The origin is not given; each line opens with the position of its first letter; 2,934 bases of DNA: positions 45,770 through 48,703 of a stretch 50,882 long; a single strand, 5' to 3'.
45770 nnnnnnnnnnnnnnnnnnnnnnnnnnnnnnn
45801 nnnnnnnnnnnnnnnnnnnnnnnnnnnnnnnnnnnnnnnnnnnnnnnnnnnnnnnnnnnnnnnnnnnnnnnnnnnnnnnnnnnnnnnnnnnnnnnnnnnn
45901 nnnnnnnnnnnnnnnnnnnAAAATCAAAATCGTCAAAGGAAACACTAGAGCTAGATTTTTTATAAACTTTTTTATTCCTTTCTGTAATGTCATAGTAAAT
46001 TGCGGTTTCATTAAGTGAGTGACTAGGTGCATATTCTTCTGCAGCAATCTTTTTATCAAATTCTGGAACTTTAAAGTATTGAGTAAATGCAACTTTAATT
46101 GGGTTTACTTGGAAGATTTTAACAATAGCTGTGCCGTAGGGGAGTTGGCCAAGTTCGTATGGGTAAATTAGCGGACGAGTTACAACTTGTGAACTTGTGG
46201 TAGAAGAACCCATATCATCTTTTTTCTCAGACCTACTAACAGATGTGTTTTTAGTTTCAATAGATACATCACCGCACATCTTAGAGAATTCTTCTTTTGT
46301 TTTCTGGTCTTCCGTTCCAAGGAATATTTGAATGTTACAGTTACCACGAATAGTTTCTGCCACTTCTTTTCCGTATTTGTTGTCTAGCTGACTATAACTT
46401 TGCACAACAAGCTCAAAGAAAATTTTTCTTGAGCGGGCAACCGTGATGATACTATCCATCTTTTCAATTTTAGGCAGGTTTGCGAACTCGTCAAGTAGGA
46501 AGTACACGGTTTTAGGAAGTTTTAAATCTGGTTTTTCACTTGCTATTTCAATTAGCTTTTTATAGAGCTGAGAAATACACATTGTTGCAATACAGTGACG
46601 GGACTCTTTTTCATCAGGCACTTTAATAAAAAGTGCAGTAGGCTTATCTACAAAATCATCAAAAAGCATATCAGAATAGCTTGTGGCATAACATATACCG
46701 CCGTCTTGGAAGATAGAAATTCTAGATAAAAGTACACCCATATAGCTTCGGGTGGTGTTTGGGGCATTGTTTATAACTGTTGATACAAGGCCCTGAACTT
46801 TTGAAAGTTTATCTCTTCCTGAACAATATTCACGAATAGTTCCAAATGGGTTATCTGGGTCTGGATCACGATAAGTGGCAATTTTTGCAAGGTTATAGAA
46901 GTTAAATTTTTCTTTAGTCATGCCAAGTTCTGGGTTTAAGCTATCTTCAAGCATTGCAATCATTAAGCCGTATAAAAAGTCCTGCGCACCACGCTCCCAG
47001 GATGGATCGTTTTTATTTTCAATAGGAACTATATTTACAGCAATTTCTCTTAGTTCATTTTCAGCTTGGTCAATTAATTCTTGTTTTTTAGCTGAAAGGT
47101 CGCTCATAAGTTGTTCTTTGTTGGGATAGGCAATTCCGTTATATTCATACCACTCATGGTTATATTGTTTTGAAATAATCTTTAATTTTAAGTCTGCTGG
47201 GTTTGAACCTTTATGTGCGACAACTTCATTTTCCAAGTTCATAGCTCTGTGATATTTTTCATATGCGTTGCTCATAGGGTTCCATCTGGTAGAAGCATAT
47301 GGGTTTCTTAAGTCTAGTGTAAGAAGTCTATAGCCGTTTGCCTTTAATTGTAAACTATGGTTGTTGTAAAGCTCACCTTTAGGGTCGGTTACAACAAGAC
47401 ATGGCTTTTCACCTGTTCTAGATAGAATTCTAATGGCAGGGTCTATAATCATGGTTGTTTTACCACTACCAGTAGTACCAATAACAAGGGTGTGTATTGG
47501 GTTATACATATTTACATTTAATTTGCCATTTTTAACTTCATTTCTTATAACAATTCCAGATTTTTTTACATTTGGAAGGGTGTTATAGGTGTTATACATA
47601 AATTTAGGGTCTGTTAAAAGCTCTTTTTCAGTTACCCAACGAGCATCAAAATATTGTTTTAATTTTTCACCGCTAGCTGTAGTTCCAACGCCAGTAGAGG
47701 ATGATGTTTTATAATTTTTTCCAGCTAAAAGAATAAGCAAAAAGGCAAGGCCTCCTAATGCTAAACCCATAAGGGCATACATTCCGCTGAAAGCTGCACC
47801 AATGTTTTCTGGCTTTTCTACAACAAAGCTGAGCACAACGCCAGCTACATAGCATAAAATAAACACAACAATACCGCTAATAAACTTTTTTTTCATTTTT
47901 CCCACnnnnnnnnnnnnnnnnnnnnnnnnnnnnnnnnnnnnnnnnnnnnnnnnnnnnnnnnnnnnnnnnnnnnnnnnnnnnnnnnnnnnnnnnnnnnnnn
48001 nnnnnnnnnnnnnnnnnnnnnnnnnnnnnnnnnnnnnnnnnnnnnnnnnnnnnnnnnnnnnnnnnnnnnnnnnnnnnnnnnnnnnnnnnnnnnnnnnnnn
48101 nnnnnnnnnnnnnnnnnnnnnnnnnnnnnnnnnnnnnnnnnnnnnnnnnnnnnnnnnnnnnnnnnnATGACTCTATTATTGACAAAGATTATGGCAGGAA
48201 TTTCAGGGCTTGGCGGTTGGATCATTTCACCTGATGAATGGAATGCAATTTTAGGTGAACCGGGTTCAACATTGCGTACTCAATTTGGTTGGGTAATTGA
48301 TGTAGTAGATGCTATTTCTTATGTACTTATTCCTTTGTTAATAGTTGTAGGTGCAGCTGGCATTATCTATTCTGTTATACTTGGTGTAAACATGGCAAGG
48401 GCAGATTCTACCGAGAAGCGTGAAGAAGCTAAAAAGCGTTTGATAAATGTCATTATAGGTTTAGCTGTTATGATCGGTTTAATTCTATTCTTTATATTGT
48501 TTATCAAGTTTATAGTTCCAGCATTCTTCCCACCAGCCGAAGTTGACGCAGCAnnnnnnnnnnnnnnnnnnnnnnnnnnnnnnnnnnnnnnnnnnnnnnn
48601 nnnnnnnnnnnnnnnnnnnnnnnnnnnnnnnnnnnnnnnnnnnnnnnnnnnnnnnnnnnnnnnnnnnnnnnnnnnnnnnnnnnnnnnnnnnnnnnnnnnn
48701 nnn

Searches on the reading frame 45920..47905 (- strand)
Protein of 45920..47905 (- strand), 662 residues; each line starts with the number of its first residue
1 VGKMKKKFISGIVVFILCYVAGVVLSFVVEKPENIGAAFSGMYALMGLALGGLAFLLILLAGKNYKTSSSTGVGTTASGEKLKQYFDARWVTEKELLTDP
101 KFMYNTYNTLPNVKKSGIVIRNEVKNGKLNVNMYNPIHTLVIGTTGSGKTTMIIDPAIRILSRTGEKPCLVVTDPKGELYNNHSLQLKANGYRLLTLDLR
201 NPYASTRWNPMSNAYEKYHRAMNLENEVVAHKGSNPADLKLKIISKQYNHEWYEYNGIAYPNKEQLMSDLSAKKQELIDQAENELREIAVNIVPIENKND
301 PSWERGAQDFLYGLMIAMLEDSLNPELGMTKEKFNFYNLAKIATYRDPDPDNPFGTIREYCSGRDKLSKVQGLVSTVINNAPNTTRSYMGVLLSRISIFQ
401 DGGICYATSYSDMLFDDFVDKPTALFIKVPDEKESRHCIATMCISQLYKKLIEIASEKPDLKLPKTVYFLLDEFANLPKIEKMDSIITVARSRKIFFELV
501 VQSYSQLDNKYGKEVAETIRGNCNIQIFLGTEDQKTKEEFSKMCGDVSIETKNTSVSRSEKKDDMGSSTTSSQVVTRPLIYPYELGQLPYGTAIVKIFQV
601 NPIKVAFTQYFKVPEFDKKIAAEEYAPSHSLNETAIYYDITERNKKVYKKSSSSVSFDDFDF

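Call 46: search_protein_families(library=pfam, proteins=[window:45920-47905:-], max_evalue=0.00001)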
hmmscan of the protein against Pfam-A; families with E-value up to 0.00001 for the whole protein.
window:45920-47905:- (662 aa): 3 families
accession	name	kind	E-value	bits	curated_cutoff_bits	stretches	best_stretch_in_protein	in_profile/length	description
PF02534.20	T4SS-DNA_transf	-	3e-49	168.6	20.1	1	123-623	38-458/468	Type IV secretory system Conjugative DNA transfer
PF12696.13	TraG-D_C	-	4.9e-36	123.9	22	1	467-589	2-125/126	TraM recognition site of TraD and TraG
PF10412.15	TrwB_AAD_bind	-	7.2e-30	104.6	20.5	1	423-602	206-380/387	Type IV secretion-system coupling protein DNA-binding domain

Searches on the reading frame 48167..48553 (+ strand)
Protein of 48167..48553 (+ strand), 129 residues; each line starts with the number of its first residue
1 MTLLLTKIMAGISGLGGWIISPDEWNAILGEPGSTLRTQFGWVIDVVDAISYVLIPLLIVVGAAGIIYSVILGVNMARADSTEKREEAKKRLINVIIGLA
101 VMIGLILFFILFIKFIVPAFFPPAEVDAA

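Call 61: search_protein_families(library=pfam, proteins=[window:48167-48553:+], max_evalue=0.01)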
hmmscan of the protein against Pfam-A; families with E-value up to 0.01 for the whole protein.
window:48167-48553:+ (129 aa): 2 families
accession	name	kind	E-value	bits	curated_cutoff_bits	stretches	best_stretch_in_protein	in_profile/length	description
PF18895.5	T4SS_pilin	-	8.8e-07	29.4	26.6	1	48-109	7-67/71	Type IV secretion system pilin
PF07264.17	EI24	-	0.0076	16.8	32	1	7-123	26-132/199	Sulfate transporter CysZ/Etoposide-induced protein 2.4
